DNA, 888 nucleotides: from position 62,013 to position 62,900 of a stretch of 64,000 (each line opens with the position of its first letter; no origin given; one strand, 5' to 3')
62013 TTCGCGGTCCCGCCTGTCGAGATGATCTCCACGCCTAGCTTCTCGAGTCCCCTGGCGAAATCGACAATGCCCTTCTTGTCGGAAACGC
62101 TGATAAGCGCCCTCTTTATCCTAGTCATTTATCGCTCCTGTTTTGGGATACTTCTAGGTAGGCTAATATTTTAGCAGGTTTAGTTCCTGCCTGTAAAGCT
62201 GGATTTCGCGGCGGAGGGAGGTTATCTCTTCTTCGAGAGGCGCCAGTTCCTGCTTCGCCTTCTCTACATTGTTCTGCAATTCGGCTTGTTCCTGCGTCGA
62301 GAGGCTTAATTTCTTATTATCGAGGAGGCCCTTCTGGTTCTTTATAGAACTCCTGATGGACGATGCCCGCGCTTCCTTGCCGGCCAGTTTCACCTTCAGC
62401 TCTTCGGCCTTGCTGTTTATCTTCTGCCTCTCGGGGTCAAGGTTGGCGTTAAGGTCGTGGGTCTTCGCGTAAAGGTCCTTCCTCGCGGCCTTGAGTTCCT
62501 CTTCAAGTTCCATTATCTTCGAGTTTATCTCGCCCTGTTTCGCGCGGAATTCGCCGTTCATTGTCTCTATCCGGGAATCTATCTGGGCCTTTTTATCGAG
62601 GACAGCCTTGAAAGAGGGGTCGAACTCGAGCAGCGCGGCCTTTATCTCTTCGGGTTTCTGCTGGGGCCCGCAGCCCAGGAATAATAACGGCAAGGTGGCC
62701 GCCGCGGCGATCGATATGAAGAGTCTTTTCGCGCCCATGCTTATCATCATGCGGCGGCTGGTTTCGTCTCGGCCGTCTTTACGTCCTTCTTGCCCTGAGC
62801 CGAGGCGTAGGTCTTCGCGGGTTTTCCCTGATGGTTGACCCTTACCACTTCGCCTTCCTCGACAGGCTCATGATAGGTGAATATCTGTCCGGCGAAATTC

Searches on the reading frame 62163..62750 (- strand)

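Call 34: search_protein_families(library=pfam, proteins=[window:62163-62750:-], max_evalue=0.01)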
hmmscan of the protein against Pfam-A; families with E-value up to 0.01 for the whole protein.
window:62163-62750:- (195 aa): 7 families
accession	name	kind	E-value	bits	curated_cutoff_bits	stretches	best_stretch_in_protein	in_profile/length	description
PF14362.11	DUF4407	-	0.00048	20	31.3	1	40-185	102-227/297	Domain of unknown function (DUF4407)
PF04513.17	Baculo_PEP_C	-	0.00065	20.2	38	1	54-132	33-111/140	Baculovirus polyhedron envelope protein, PEP, C terminus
PF05701.16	WEMBL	-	0.0039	16.4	35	1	77-194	226-341/562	Weak chloroplast movement under blue light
PF05121.17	GvpK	-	0.0048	17.4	25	0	159-192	43-76/85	Gas vesicle protein K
PF00038.26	Filament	-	0.0055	16.8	40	0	155-193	198-236/313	Intermediate filament protein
PF20878.2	REST_helical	-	0.0063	17.2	27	0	149-194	8-53/65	Helical region in REST corepressor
PF19220.6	Rod_CreS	-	0.0096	15.4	100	0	61-194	11-138/359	Crescentin, rod domain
